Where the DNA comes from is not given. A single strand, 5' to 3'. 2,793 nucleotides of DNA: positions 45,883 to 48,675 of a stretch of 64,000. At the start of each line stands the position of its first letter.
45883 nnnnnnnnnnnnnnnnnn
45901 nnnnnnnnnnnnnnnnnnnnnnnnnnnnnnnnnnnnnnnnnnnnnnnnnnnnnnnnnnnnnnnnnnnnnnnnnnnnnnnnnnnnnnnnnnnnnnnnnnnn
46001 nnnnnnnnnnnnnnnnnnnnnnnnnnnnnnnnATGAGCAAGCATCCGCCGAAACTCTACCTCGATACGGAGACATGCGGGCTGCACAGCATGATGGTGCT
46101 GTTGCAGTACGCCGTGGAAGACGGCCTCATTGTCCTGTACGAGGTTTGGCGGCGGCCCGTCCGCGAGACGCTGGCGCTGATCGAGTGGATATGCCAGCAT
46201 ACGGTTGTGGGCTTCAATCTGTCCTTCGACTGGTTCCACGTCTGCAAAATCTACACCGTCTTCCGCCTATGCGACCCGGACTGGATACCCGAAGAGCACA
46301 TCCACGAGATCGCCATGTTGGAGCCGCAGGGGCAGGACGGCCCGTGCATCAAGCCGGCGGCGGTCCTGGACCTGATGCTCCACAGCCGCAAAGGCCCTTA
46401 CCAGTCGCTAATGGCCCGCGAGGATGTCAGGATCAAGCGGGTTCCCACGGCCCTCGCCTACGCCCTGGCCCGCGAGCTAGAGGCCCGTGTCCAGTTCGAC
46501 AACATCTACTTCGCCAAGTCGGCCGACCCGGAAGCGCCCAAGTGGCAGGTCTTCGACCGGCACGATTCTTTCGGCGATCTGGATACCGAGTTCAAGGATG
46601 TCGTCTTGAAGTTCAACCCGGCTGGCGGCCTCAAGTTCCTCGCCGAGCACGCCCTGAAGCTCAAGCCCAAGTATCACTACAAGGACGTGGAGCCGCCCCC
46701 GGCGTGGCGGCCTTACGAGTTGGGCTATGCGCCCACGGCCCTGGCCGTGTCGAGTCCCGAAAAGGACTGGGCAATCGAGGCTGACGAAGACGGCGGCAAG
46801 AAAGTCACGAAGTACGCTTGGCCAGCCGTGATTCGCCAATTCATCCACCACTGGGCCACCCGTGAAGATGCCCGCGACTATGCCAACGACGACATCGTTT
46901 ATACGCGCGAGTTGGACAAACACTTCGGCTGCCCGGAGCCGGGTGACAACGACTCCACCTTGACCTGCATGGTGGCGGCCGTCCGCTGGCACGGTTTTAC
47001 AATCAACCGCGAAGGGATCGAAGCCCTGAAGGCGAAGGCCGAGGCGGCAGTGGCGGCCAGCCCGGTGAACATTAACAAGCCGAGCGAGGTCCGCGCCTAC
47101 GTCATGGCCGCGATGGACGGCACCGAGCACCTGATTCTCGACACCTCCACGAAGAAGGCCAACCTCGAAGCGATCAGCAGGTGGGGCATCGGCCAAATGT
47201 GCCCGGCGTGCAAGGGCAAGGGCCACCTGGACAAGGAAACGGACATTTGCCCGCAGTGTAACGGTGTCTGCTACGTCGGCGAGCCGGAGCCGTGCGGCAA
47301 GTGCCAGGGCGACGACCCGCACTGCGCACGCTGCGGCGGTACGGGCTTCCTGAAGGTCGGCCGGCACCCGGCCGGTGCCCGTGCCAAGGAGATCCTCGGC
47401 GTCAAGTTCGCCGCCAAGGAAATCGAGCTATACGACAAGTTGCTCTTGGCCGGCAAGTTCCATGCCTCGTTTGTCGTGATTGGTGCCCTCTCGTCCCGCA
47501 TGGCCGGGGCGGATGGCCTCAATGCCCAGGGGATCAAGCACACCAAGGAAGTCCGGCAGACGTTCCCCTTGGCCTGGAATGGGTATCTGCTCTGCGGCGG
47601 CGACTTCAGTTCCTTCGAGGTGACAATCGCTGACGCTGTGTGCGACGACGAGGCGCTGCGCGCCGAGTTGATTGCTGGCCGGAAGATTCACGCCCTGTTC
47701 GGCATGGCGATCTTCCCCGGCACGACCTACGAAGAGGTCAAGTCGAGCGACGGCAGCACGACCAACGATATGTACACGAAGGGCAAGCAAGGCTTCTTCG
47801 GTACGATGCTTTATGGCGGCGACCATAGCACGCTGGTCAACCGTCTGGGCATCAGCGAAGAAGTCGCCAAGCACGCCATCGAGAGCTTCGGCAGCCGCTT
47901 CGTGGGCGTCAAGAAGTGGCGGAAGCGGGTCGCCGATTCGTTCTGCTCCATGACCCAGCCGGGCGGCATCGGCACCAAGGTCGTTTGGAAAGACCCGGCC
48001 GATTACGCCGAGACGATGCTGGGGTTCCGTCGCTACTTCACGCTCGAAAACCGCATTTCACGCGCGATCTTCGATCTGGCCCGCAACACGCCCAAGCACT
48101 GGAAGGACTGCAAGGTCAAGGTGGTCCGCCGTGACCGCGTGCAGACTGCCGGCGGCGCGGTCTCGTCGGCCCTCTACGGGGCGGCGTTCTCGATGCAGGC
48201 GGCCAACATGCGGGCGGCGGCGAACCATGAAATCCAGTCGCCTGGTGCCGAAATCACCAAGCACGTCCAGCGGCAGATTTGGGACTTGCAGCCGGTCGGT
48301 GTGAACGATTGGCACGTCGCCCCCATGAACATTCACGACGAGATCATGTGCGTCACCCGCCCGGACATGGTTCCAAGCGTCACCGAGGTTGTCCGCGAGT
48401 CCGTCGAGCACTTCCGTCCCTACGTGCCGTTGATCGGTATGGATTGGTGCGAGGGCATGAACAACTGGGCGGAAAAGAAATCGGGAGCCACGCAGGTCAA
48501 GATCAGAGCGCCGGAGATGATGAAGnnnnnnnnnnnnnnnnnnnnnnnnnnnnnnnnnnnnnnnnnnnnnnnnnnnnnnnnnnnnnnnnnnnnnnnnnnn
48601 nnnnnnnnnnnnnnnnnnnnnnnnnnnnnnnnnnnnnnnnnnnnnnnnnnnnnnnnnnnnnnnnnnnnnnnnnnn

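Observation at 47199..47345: DnaJ-type (CxxCxGxG)x4 zinc-finger module inserted into the family A DNA polymerase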

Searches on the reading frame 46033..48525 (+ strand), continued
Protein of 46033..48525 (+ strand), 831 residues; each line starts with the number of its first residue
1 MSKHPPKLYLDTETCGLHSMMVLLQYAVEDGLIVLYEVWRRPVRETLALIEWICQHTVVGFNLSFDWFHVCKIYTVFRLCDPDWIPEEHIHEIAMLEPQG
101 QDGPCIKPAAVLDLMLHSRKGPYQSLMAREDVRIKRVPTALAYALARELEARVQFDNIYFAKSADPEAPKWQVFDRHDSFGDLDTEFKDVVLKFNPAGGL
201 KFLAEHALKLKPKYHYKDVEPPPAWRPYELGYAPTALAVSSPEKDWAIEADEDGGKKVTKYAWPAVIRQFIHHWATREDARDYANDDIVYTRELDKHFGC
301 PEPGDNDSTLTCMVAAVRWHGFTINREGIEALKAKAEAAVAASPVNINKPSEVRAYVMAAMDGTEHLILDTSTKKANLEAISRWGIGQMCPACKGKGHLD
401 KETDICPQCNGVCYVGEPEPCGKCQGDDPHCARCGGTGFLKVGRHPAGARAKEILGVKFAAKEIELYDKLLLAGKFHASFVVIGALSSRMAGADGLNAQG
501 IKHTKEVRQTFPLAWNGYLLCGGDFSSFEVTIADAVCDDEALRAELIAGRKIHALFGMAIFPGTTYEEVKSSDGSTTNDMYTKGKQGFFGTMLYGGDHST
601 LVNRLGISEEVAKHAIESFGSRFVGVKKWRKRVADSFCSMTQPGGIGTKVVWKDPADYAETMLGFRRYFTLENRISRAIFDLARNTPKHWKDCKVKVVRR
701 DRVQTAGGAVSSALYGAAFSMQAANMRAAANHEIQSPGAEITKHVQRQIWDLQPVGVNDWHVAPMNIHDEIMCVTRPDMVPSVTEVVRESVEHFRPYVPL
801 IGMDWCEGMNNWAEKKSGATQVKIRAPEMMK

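Call 61: find_related_loci(query=A1, collection=genome_contigs, flank=3000)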
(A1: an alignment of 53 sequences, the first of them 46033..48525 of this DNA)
Query A1 (831 aa) in genome_contigs; peptide patterns used: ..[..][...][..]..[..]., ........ (x = any residue, [..] = any of these).
80 stretches matched a pattern; 23 encode a relative of the query (tblastn E <= 1e-3); 22 distinct loci.
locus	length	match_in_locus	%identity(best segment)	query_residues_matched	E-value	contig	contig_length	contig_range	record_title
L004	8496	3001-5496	91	1-830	0e+0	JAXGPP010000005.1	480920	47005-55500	MAG: Thermoguttaceae bacterium isolate AnMBR.bin305 bin305_5, whole genome shotgun sequence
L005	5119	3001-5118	92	1-706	0e+0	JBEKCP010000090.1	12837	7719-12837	MAG: Thermoguttaceae bacterium isolate SPRUCE 162 SPRUCE_162_90, whole genome shotgun sequence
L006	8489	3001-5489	90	1-830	0e+0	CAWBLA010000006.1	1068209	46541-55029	MAG: uncultured Planctomycetaceae bacterium isolate MFD02416.bin.2.133 genome assembly, contig: contig_3591, whole genom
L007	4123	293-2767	68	1-830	0e+0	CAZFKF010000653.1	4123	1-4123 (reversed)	MAG TPA_asm: uncultured Planctomycetaceae bacterium isolate binchicken_co20_427 genome assembly, contig: NODE_38593_leng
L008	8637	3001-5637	63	1-829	0e+0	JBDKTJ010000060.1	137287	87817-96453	MAG: Thermoguttaceae bacterium isolate 6_bin.38_R1 c_000000893244, whole genome shotgun sequence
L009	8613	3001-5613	64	3-830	0e+0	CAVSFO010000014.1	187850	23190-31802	MAG: uncultured Planctomycetia bacterium isolate MFD01828.bin.2.91 genome assembly, contig: contig_42065, whole genome s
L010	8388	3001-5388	62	7-822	0e+0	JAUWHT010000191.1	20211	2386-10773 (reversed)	MAG: Pirellulales bacterium isolate CSMAG_2275 CSMAG_2275_k141_754034_length_20211_cov_11.9879, whole genome shotgun seq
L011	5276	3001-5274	64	7-801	0e+0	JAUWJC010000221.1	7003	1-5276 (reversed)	MAG: Pirellulales bacterium isolate CSMAG_2310 CSMAG_2310_k127_454014_length_7003_cov_20.2622, whole genome shotgun sequ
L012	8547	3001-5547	60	7-829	0e+0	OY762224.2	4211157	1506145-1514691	MAG: Thermoguttaceae bacterium isolate 39c07490-4977-4a7b-b225-7b15415de21e genome assembly, chromosome: 1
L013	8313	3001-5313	63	4-815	0e+0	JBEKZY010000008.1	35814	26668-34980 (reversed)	MAG: Thermoguttaceae bacterium isolate SPRUCE 80 SPRUCE_80_8, whole genome shotgun sequence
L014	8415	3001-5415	64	7-830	0e+0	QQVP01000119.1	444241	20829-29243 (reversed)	MAG: Planctomycetota bacterium isolate MB_PLM_2 c_000000000010, whole genome shotgun sequence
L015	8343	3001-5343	59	7-824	0e+0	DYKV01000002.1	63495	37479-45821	MAG TPA_asm: Anaerolinea sp. isolate SulCav_AS07-7_45_67 SulCav_AS07_7_349_length_63495_cov_37_283228, whole genome shot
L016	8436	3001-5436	59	8-827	0e+0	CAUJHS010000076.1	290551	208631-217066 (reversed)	MAG: Planctomycetota bacterium isolate KLAP214 genome assembly, contig: KLAP214_516206, whole genome shotgun sequence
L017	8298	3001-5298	58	7-815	0e+0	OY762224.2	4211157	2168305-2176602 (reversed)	MAG: Thermoguttaceae bacterium isolate 39c07490-4977-4a7b-b225-7b15415de21e genome assembly, chromosome: 1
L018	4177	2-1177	97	440-831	0e+0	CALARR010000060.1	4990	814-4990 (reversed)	MAG TPA_asm: uncultured Planctomycetales bacterium isolate SRR3330210_bin.80_CONCOCT_v1.1_MAG genome assembly, contig: E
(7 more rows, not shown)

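Call 65: search_protein_families(library=pfam, proteins=[P0124, P0126, P0143, P0144, P0149, P0158, P0166, P0201, P0203, P0250], max_evalue=0.01)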
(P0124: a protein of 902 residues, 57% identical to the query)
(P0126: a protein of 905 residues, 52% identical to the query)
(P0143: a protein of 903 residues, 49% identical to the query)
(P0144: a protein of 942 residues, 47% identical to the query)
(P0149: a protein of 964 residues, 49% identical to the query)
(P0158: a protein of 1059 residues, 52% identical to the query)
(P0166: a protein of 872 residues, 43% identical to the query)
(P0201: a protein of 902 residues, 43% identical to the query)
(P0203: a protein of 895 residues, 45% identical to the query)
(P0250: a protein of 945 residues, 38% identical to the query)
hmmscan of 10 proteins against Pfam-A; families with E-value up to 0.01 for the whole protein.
P0124 (902 aa): 1 family
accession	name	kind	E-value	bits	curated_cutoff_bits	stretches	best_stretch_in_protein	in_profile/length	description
PF00476.26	DNA_pol_A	-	5.7e-15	55.6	34.3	1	651-873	207-370/381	DNA polymerase family A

P0126 (905 aa): 1 family
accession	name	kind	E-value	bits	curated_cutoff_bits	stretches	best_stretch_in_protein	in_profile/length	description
PF00476.26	DNA_pol_A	-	1.1e-12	48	34.3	1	624-681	201-258/381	DNA polymerase family A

P0143 (903 aa): 2 families
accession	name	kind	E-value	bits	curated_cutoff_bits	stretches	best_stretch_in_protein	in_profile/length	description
PF00476.26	DNA_pol_A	-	6.5e-16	58.7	34.3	1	442-813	72-360/381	DNA polymerase family A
PF08792.16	A2L_zn_ribbon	-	0.0035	17.4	22.9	0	540-566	2-28/33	A2L zinc ribbon domain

P0144 (942 aa): 2 families
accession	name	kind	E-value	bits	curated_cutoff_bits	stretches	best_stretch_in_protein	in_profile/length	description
PF00476.26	DNA_pol_A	-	5e-19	68.9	34.3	2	493-667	75-249/381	DNA polymerase family A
PF00684.25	DnaJ_CXXCXGXG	-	6.4e-05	23.6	32.7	1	415-472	1-65/65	DnaJ central domain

P0149 (964 aa): 2 families
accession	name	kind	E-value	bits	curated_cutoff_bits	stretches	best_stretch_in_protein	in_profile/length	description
PF00476.26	DNA_pol_A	-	5.5e-12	45.8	34.3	1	699-949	186-369/381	DNA polymerase family A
PF08271.17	Zn_Ribbon_TF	-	0.0033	17.4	29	1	661-688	1-28/43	TFIIB zinc-binding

P0158 (1059 aa): 3 families
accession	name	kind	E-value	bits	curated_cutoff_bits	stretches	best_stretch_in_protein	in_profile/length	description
PF14528.11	LAGLIDADG_3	-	1.5e-14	54.5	22.5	1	732-788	2-60/82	LAGLIDADG-like domain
PF00476.26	DNA_pol_A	-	6.2e-14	52.2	34.3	1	364-522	93-252/381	DNA polymerase family A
PF14890.11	Intein_splicing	-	6.3e-08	33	35.8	1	572-881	43-155/155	Intein splicing domain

P0166 (872 aa): 1 family
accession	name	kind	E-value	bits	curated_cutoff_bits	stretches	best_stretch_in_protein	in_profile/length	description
PF00476.26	DNA_pol_A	-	1.9e-09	37.4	34.3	1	777-850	287-359/381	DNA polymerase family A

P0201 (902 aa): 1 family
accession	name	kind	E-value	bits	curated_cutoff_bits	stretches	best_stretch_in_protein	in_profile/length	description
PF00476.26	DNA_pol_A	-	5.6e-21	75.3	34.3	2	315-559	14-257/381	DNA polymerase family A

P0203 (895 aa): 1 family
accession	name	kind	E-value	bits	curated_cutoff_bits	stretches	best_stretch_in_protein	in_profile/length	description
PF00476.26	DNA_pol_A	-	0.00019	20.9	34.3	1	795-877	281-362/381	DNA polymerase family A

P0250 (945 aa): 1 family
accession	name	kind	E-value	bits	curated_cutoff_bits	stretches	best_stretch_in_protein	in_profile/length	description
PF00476.26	DNA_pol_A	-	3.2e-15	56.4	34.3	1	581-937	73-375/381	DNA polymerase family A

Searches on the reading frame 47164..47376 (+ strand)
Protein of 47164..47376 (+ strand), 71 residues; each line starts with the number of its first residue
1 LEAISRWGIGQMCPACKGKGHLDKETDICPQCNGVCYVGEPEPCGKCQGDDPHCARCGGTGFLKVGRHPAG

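Call 41: predict_structure(alignment_id=A2)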
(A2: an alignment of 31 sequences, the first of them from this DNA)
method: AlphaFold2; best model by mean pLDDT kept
length: 71 residues; sequences in the alignment: 31
mean_pLDDT: 85.9   pTM: 0.63
mean pLDDT of the five models: 85.9, 85.2, 80.3, 79.8, 76.3
residues with pLDDT >= 90: 44; 70-90: 18; 50-70: 4; < 50: 5
segments of 3 or more residues with pLDDT < 50: 1-5
pLDDT, mean of each block of 10 residues (from residue 1): 62 93 93 93 90 89 85 53
secondary structure, 60 per line:
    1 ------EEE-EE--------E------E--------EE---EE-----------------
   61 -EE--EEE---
elements in order: E7-9 E66-68

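Call 50: fold_search(model_id=the predicted structure, library=pdb)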
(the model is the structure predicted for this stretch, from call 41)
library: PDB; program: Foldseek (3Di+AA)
matches with E <= 10: 15; with E <= 0.001: 0
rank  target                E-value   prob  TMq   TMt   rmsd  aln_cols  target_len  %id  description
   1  6ekb                  4.1e-02  0.54  0.31  0.36   8.2        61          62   26  Crystal structure of the BSD2 homolog of Arabidopsis thaliana (released 2017-12-06)
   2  2ctt_MODEL_1_A        4.4e-02  0.28  0.31  0.22  11.2        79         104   19  Solution structure of zinc finger domain from human DnaJ subfamily A menber 3 (released 2005-11-24)
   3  3ld0_2                1.6e-01  0.94  0.34  0.45   1.4        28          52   36  Crystal structure of B.licheniformis Anti-TRAP protein, an antagonist of TRAP-RNA interactions (released 2010-02-23)
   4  6ekc_B1               5.8e-01  0.18  0.32  0.31   7.8        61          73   24  Crystal structure of the BSD2 homolog of Arabidopsis thaliana bound to the octameric assembly of RbcL from Thermosyne (released 2017-12-06)
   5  3zqj_A                1.0e+00  0.47  0.35  0.03   3.2        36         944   30  Mycobacterium tuberculosis UvrA (released 2011-06-22)
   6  6jzb                  1.0e+00  0.03  0.25  0.09  13.8        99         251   18  Structural characterization of DnaJ from Streptococcus pneumonia presents a new tetramer of Hsp40 family (released 2020-11-04)
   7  3zqj_D                1.3e+00  0.44  0.35  0.03   3.2        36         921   30  Mycobacterium tuberculosis UvrA (released 2011-06-22)
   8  6en4_D                3.4e+00  0.01  0.14  0.12  10.9        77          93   22  SF3b core in complex with a splicing modulator (released 2018-06-20)
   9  2vf7_C                4.7e+00  0.15  0.35  0.03   3.2        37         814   30  Crystal structure of UvrA2 from Deinococcus radiodurans (released 2008-12-16)
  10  9gy7_A                5.1e+00  0.11  0.29  0.03   2.0        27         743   33  C. thermocellum UvrA-UvrB in complex with DNA with a fluorescein modification and AMPPNP (released 2025-12-24)
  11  7b91_D                5.6e+00  0.01  0.15  0.12  11.0        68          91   22  Structure of a minimal SF3B core in complex with pladienolide D (form I) (released 2021-08-04)
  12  7khm_A                7.7e+00  0.00  0.14  0.06   8.1        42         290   17  Crystal structure of hDHHS20 bound to palmitoyl CoA (released 2022-02-02)
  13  6bml_A                9.0e+00  0.00  0.14  0.06   8.1        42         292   19  Structure of human DHHC20 palmitoyltransferase, irreversibly inhibited by 2-bromopalmitate (released 2018-01-24)
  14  6bml_B                9.0e+00  0.00  0.14  0.06   8.1        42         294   19  Structure of human DHHC20 palmitoyltransferase, irreversibly inhibited by 2-bromopalmitate (released 2018-01-24)
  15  8eik_E                9.0e+00  0.00  0.16  0.05  11.1        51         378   12  Cryo-EM structure of human DNMT3B homo-hexamer (released 2023-09-20)

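Call 66: search_protein_families(library=pfam, proteins=[window:47164-47376:+], max_evalue=10)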
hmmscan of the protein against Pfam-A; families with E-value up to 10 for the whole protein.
seq(71 aa): 7 families
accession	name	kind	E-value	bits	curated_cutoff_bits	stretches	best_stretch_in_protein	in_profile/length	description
PF00684.25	DnaJ_CXXCXGXG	-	0.0024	18.6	32.7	1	11-50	16-64/65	DnaJ central domain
PF17302.8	DUF5351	-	0.25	12.1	27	2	13-20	20-27/29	Family of unknown function (DUF5351)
PF25433.1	DUF7895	-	0.87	10.4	27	0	42-63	3-23/75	Domain of unknown function (DUF7895)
PF18912.6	DZR_2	-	1.3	9.3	27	0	12-57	9-55/56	Double zinc ribbon domain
PF14369.11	Zn_ribbon_19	-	5.4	7.7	30.8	1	24-34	18-29/35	zinc-ribbon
PF12760.12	Zn_ribbon_IS1595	-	6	7.4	25.4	0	5-32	13-40/46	Transposase zinc-ribbon domain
PF15777.11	Anti-TRAP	-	8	7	32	1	11-22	31-42/59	Tryptophan RNA-binding attenuator protein inhibitory protein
